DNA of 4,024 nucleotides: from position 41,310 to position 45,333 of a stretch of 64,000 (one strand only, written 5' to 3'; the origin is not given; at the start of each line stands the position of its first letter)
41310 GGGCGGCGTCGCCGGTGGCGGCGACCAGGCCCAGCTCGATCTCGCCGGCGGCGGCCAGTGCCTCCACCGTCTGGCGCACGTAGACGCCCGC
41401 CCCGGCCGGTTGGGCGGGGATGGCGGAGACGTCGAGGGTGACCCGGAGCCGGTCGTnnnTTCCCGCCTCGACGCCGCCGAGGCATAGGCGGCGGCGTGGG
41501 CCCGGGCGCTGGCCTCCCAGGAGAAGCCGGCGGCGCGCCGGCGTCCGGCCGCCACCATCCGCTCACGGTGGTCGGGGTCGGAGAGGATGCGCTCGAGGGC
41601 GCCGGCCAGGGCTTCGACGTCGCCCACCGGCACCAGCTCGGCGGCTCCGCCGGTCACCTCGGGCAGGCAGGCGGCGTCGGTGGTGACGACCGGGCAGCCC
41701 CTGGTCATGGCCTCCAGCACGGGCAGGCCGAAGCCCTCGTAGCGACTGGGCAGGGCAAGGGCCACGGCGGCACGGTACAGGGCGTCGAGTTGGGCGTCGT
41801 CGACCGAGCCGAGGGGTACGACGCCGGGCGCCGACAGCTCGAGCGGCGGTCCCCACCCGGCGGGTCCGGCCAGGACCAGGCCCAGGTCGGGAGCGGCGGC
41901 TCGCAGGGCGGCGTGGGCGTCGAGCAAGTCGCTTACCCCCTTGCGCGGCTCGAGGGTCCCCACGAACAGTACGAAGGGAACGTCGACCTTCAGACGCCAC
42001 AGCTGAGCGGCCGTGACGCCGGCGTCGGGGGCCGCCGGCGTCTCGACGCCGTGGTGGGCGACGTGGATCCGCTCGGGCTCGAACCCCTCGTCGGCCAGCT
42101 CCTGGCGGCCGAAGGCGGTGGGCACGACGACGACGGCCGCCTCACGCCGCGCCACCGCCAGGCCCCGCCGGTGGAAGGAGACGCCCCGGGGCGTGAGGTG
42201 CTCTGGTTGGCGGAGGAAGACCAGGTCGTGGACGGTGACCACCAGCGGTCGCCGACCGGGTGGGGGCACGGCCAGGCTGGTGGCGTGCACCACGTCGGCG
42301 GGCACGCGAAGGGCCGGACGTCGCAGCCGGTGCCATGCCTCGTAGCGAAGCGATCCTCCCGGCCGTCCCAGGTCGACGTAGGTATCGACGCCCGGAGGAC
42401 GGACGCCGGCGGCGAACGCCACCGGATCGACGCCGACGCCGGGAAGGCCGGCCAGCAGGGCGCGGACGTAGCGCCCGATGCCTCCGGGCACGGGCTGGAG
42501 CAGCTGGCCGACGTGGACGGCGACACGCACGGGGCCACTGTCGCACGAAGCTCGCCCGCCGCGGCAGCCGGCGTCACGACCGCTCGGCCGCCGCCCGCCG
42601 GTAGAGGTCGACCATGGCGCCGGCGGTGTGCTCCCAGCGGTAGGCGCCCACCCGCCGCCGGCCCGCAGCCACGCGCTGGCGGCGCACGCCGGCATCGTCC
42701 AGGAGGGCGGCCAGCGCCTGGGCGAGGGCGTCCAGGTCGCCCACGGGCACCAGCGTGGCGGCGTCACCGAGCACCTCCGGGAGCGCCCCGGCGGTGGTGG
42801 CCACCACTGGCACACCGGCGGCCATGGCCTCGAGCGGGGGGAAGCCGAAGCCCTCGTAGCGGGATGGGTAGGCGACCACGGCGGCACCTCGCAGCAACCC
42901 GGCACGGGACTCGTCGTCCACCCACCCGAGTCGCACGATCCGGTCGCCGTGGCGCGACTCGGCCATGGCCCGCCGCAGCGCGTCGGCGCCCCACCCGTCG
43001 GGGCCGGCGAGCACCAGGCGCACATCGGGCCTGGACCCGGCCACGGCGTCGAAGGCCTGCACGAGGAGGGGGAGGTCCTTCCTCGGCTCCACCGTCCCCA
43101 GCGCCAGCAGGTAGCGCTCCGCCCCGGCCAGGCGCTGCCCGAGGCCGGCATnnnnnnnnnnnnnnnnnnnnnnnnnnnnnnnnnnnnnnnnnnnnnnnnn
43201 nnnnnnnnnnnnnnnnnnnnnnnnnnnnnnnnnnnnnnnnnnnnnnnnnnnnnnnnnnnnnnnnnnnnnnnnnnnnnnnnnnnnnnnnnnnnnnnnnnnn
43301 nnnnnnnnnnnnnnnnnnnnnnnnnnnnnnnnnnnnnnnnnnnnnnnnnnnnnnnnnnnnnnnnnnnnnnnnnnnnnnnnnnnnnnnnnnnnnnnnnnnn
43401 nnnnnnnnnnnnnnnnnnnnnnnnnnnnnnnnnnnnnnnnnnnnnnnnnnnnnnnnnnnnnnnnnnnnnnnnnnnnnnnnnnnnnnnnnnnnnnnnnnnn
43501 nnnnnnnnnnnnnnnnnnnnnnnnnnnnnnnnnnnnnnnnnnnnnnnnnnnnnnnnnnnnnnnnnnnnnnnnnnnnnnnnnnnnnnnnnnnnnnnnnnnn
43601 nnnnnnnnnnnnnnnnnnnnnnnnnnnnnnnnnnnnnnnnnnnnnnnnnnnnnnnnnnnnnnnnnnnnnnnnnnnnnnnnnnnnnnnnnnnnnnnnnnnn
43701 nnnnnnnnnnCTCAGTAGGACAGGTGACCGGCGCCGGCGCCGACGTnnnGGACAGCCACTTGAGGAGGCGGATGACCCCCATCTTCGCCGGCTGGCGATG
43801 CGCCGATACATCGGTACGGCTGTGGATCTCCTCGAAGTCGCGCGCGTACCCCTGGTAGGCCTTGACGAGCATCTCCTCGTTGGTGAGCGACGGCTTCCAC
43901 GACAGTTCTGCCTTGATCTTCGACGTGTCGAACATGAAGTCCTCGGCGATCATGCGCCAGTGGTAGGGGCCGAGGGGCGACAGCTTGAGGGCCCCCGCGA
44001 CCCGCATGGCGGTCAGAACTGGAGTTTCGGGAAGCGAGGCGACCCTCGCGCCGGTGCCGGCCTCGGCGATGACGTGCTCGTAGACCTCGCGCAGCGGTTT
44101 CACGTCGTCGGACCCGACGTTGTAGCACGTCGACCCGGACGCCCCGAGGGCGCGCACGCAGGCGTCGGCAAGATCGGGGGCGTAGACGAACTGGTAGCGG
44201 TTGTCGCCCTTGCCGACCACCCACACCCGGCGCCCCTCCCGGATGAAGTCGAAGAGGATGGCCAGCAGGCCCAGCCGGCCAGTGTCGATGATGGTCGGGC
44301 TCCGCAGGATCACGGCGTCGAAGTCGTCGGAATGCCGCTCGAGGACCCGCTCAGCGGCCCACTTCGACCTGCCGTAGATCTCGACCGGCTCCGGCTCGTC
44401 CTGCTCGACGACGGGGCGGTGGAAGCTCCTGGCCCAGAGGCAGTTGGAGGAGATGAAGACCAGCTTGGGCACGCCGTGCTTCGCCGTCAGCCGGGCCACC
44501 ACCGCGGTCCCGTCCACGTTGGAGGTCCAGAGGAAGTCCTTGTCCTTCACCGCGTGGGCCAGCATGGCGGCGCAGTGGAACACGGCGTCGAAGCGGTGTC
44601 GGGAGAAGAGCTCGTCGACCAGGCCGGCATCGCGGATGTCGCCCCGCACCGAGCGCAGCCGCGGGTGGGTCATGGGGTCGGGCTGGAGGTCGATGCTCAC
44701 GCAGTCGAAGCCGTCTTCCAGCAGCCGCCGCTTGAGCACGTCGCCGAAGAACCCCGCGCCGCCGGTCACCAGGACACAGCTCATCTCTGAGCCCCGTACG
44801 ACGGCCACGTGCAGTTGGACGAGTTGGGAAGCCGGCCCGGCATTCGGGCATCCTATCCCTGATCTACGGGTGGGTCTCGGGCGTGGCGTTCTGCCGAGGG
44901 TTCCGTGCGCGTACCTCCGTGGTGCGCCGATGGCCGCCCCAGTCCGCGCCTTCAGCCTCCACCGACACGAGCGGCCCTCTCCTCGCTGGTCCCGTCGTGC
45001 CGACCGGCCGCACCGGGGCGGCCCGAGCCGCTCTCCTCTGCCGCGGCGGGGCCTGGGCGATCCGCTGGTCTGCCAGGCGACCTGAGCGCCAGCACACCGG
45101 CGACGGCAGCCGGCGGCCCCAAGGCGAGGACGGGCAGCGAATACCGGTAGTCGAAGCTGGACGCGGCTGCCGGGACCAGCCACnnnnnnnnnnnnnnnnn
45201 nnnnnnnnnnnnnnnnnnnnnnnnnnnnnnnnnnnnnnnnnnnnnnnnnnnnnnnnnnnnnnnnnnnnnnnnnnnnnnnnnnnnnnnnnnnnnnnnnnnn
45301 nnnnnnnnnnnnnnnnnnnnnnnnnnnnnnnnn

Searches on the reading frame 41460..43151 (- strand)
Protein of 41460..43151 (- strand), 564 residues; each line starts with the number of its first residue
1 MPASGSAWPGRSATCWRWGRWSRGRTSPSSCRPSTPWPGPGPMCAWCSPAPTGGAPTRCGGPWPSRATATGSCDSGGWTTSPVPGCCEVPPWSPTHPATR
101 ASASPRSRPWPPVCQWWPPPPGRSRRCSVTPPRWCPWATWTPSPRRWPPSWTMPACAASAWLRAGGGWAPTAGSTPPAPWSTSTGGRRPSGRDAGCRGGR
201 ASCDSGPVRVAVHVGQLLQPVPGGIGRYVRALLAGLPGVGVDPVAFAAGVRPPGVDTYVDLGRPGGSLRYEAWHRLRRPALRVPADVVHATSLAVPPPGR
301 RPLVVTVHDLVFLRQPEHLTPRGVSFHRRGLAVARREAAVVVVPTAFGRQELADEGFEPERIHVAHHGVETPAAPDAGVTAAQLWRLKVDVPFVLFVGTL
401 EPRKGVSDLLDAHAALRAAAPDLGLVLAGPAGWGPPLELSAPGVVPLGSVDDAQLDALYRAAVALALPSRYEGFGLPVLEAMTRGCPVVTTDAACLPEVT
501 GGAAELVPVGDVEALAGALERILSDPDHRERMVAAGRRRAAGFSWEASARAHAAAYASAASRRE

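Call 14: search_protein_families(library=pfam, proteins=[window:41460-43151:-], max_evalue=0.00001)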
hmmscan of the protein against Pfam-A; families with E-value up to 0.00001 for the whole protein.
window:41460-43151:- (564 aa): 6 families
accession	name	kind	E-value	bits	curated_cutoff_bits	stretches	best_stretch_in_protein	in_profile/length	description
PF00534.26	Glycos_transf_1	-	5.3e-29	101.4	26.4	1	388-539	12-172/172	Glycosyl transferases group 1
PF13692.12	Glyco_trans_1_4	-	2.7e-26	93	27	1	393-525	3-142/142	Glycosyl transferases group 1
PF13439.12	Glyco_transf_4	-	7.6e-14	52.5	28.5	1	222-371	1-168/170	Glycosyltransferase Family 4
PF13524.12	Glyco_trans_1_2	-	1.4e-09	38.5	25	1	415-547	8-137/144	Glycosyl transferase-like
PF20706.3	GT4-conflict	-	4.3e-08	33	26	1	450-550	270-383/385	Family 4 Glycosyltransferase in conflict systems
PF13579.12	Glyco_trans_4_4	-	1.5e-07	32.3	29.7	1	223-366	1-156/158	Glycosyl transferase 4-like domain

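Call 68: search_protein_families(library=ncbifam, proteins=[window:41460-43151:-], max_evalue=1e-10)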
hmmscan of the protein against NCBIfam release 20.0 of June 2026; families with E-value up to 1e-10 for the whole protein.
window:41460-43151:- (564 aa): 7 families
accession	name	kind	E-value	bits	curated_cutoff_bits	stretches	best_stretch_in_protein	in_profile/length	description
TIGR04047.1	MSMEG_0565_glyc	hypoth_equivalog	7.7e-34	117.4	259.85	1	440-557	255-372/373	MSMEG_0565 family glycosyltransferase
TIGR03449.1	mycothiol_MshA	equivalog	3.1e-20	72.4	462.5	1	337-560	164-404/406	D-inositol-3-phosphate glycosyltransferase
TIGR02149.1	glgA_Coryne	subfamily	1.4e-19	70.5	302.4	1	302-556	108-387/391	glycogen synthase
NF041876.1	EPS_EpsE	equivalog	2.8e-19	69.6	400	1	355-550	181-387/389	exopolysaccharide biosynthesis GT4 family glycosyltransferase EpsE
NF038295.1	EPS_HpsP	equivalog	2e-17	63.3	550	1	366-557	182-385/388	hormogonium polysaccharide biosynthesis glycosyltransferase HpsP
TIGR03088.1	stp2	hypoth_equivalog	2.9e-13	49.6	409.05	1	394-557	197-371/374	TIGR03088 family PEP-CTERM/XrtA system glycosyltransferase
TIGR03999.1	thiol_BshA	equivalog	1.5e-12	47.2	273.7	1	454-558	265-372/375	N-acetyl-alpha-D-glucosaminyl L-malate synthase BshA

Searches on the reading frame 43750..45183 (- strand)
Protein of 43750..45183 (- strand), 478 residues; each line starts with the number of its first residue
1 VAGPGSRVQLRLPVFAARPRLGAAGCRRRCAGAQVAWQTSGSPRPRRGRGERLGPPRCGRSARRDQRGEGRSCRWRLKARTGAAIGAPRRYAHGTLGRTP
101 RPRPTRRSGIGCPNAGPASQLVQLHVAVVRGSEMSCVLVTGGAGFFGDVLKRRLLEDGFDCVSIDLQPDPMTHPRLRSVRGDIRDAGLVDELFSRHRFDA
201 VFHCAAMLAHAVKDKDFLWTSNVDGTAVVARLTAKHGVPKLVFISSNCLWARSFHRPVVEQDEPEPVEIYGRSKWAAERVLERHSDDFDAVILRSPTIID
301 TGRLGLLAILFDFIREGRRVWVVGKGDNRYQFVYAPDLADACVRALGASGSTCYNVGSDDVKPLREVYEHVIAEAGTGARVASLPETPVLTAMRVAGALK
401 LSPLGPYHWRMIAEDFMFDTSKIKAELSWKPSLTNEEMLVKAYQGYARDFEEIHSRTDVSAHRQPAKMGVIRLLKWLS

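Call 14: search_protein_families(library=pfam, proteins=[window:43750-45183:-], max_evalue=0.00001)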
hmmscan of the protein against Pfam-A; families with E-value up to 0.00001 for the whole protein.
window:43750-45183:- (478 aa): 7 families
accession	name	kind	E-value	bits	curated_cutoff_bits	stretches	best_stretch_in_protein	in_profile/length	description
PF01370.27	Epimerase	-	4.2e-36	125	20.9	1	137-357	1-240/240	NAD dependent epimerase/dehydratase family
PF16363.11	GDP_Man_Dehyd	-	1.6e-21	77.6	27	1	138-439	1-329/332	GDP-mannose 4,6 dehydratase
PF04321.23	RmlD_sub_bind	-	2e-20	73.5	27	1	137-346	3-197/287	RmlD substrate binding domain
PF01073.25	3Beta_HSD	-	2.5e-14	53.4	22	1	138-345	1-228/280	3-beta hydroxysteroid dehydrogenase/isomerase family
PF07993.18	NAD_binding_4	-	5.3e-14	52.4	20.1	1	172-301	59-210/258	Male sterility protein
PF02719.21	Polysacc_synt_2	-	1e-08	35.2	20.2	1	137-247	1-129/293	Polysaccharide biosynthesis protein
PF13460.12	NAD_binding_10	-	4.1e-06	27.2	27.2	1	141-302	1-150/184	NAD(P)H-binding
